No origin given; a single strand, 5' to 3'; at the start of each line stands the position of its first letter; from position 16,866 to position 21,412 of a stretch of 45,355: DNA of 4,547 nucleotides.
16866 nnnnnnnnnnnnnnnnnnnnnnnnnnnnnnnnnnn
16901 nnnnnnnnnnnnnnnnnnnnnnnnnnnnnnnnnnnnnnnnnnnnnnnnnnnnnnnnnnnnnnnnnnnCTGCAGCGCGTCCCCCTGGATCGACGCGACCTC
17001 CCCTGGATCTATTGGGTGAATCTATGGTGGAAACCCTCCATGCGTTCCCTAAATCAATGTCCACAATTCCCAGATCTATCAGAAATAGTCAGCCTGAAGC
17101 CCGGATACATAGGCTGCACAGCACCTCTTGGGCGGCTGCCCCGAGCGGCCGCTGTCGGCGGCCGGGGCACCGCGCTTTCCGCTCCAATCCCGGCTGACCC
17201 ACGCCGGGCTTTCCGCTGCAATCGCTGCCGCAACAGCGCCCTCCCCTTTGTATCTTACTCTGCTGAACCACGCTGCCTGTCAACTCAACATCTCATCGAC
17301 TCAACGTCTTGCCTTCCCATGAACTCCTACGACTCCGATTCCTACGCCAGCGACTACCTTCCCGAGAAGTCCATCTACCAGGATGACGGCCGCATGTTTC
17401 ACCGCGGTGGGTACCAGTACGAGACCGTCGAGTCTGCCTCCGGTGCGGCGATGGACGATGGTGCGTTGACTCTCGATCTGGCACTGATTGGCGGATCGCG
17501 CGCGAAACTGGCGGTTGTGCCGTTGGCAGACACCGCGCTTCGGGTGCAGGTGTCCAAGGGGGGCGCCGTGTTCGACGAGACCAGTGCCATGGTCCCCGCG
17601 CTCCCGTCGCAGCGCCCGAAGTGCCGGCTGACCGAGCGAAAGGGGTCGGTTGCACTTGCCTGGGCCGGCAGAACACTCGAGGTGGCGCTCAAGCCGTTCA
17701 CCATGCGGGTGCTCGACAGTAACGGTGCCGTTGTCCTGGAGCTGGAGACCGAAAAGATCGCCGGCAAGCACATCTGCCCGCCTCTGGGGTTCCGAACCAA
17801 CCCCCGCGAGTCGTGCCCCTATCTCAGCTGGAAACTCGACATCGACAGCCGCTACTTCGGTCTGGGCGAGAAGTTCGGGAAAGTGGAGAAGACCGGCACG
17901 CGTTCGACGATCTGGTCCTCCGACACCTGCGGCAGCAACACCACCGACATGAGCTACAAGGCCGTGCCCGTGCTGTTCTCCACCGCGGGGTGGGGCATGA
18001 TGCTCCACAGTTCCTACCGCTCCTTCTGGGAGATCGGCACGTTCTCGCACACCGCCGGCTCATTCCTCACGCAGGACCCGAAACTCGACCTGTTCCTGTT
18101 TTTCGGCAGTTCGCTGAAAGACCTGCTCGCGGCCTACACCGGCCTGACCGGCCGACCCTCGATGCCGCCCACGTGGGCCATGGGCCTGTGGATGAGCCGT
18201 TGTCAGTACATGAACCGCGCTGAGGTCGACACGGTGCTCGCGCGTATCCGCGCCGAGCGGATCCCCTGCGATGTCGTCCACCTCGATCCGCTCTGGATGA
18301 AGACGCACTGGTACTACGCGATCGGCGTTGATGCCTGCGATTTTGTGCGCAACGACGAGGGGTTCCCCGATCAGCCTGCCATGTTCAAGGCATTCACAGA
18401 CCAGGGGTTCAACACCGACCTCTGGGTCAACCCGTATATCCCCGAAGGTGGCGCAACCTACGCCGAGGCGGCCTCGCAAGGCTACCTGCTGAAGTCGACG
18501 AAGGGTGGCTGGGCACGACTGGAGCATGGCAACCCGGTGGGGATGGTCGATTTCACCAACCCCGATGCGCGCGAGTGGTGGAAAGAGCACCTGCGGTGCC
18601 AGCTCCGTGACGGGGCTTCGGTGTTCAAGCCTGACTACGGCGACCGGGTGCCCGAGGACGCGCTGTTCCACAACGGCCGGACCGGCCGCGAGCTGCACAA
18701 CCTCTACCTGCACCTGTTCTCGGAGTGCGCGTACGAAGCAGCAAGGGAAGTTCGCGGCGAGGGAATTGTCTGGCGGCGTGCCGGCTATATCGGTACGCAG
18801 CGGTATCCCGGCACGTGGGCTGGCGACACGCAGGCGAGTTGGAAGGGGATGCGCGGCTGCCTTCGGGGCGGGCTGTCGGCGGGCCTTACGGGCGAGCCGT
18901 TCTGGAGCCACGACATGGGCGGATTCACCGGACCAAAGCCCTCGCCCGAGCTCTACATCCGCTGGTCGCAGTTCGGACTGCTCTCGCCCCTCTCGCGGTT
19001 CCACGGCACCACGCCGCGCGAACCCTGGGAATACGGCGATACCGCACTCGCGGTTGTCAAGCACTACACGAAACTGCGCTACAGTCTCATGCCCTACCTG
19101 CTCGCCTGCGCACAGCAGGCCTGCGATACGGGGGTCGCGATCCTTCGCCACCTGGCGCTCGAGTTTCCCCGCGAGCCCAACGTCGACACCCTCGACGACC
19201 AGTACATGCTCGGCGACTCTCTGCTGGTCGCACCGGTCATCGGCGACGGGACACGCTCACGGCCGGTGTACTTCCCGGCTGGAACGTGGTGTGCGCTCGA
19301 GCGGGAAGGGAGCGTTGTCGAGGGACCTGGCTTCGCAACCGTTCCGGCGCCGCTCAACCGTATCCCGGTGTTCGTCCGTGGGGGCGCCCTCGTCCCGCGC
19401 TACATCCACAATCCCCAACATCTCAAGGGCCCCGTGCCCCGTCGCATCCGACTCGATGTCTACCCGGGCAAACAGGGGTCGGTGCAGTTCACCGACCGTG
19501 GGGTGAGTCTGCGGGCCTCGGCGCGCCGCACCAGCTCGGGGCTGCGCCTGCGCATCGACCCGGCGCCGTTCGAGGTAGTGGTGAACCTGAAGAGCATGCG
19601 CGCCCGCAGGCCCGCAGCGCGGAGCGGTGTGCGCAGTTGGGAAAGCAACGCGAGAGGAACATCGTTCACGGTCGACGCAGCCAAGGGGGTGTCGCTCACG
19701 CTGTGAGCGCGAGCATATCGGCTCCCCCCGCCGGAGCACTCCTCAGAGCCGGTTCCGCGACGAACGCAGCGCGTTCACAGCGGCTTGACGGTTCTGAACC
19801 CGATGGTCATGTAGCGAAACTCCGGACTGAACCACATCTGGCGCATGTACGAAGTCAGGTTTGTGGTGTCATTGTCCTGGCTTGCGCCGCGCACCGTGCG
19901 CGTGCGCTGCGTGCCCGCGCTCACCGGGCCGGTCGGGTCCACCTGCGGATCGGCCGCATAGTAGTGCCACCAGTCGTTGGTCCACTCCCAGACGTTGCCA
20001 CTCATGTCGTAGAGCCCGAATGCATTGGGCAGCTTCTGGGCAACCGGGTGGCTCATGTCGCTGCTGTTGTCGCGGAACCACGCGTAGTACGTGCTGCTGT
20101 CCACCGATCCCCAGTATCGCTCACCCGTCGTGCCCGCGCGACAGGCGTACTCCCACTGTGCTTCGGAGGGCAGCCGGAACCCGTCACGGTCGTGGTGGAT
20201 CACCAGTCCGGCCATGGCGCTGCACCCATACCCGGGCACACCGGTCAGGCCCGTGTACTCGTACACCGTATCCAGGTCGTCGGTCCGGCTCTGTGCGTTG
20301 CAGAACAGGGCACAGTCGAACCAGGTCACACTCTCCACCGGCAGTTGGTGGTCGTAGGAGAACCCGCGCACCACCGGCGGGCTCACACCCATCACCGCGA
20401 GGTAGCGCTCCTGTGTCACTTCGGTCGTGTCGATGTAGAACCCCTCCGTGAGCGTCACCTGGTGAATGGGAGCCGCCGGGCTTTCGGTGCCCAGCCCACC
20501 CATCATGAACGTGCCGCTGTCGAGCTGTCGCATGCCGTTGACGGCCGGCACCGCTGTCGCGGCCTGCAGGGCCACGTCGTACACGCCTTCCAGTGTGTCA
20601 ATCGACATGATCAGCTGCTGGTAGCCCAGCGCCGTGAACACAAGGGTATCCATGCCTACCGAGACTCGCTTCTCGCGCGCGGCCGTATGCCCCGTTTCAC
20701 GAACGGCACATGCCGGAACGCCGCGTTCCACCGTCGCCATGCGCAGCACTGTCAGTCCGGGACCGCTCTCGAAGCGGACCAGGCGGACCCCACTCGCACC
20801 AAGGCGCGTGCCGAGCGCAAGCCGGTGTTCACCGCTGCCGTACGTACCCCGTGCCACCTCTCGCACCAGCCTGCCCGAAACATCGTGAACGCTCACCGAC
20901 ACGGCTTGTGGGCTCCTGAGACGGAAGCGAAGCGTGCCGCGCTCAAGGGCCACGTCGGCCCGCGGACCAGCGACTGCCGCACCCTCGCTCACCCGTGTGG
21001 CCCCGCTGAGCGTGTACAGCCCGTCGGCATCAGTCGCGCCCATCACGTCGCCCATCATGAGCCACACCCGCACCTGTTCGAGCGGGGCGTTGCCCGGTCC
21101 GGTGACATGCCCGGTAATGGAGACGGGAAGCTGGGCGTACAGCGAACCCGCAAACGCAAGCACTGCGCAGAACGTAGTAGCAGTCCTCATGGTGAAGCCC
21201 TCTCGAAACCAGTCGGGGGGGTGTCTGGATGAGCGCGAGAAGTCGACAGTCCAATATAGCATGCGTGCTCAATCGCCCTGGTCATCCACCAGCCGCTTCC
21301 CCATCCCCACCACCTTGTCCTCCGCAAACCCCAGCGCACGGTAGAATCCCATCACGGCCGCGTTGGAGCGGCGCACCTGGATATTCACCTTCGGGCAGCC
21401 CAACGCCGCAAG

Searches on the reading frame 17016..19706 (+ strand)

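Call 74: search_protein_families(library=pfam, proteins=[window:17016-19706:+], max_evalue=0.0001)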
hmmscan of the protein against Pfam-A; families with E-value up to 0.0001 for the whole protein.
window:17016-19706:+ (896 aa): 3 families
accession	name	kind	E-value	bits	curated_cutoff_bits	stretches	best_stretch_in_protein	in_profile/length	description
PF01055.32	Glyco_hydro_31_2nd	-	1.5e-85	287.8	23.5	1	381-695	1-325/328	Glycosyl hydrolases family 31 TIM-barrel domain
PF21365.3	Glyco_hydro_31_3rd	-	1.3e-21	77.3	24.4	1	706-792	1-86/87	Glycosyl hydrolase family 31 C-terminal domain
PF13802.12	Gal_mutarotas_2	-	2.9e-18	67.2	27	1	166-338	3-183/184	Glycosyl hydrolase 31 N-terminal galactose mutarotase-like domain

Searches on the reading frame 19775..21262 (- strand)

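Call 74: search_protein_families(library=pfam, proteins=[window:19775-21262:-], max_evalue=0.0001)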
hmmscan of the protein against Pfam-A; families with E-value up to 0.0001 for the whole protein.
window:19775-21262:- (495 aa): 1 family
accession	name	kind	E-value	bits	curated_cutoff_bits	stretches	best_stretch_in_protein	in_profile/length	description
PF03781.23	FGE-sulfatase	-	2.2e-41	142.7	23.3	1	244-493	5-255/255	Sulfatase-modifying factor enzyme 1-like domain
